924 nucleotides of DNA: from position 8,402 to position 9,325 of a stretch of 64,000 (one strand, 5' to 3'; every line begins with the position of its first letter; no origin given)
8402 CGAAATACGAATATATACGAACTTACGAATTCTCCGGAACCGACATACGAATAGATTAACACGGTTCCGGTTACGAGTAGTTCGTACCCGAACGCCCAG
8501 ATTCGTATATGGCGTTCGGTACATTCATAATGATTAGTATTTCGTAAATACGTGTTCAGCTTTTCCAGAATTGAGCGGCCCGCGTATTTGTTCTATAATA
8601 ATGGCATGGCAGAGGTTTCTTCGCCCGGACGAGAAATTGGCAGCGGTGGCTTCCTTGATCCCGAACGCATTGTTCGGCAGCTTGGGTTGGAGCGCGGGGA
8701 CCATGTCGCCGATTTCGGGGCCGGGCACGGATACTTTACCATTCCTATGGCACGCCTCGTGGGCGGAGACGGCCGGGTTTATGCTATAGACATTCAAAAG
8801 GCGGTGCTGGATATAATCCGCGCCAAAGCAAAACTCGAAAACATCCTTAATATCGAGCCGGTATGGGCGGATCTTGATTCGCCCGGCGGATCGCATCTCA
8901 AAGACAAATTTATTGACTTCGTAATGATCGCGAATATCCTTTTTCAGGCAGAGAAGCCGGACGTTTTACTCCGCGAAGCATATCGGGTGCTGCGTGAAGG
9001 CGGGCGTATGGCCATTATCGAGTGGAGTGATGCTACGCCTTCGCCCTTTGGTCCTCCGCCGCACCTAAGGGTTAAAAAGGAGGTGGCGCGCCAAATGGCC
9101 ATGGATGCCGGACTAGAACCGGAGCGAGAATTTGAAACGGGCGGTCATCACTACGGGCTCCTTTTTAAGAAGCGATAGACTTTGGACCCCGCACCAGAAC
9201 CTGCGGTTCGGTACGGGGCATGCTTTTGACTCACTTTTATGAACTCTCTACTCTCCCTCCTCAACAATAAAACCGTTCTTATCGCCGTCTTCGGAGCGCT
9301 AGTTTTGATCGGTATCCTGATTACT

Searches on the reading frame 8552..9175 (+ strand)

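Call 78: search_protein_families(library=pfam, proteins=[window:8552-9175:+], max_evalue=0.001)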
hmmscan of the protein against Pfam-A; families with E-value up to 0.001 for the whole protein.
window:8552-9175:+ (208 aa): 12 families
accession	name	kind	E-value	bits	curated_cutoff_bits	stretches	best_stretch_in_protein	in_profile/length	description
PF13649.12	Methyltransf_25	-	3.3e-14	53.8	27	1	52-151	1-97/97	Methyltransferase domain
PF08241.18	Methyltransf_11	-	5.5e-14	53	21.2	1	54-155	2-95/95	Methyltransferase domain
PF13847.12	Methyltransf_31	-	1.2e-13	51.4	27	1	47-159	2-113/145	Methyltransferase domain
PF01209.24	Ubie_methyltran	-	5.5e-12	46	20.1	1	40-163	39-159/233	ubiE/COQ5 methyltransferase family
PF08242.18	Methyltransf_12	-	3.8e-08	34.4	30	1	54-152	2-97/98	Methyltransferase domain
PF05175.20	MTS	-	9.7e-07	29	23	1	43-157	26-140/170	Methyltransferase small domain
PF02475.24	TRM5-TYW2_MTfase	-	1.4e-06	28.8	28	1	46-119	34-107/164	TRM5/TYW2 methyltransferase domain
PF13489.12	Methyltransf_23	-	3.1e-06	27.5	27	1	41-160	13-121/164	Methyltransferase domain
PF01135.25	PCMT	-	1.1e-05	25.7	20.3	1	42-102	67-127/210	Protein-L-isoaspartate(D-aspartate) O-methyltransferase (PCMT)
PF06325.19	PrmA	-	6.3e-05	23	22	1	47-154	160-257/296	Ribosomal protein L11 methyltransferase (PrmA)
PF01269.23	Fibrillarin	-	0.00023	20.8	27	1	41-156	64-175/227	Fibrillarin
PF01728.25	FtsJ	-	0.00041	20.8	24.1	1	42-91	14-63/181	FtsJ-like methyltransferase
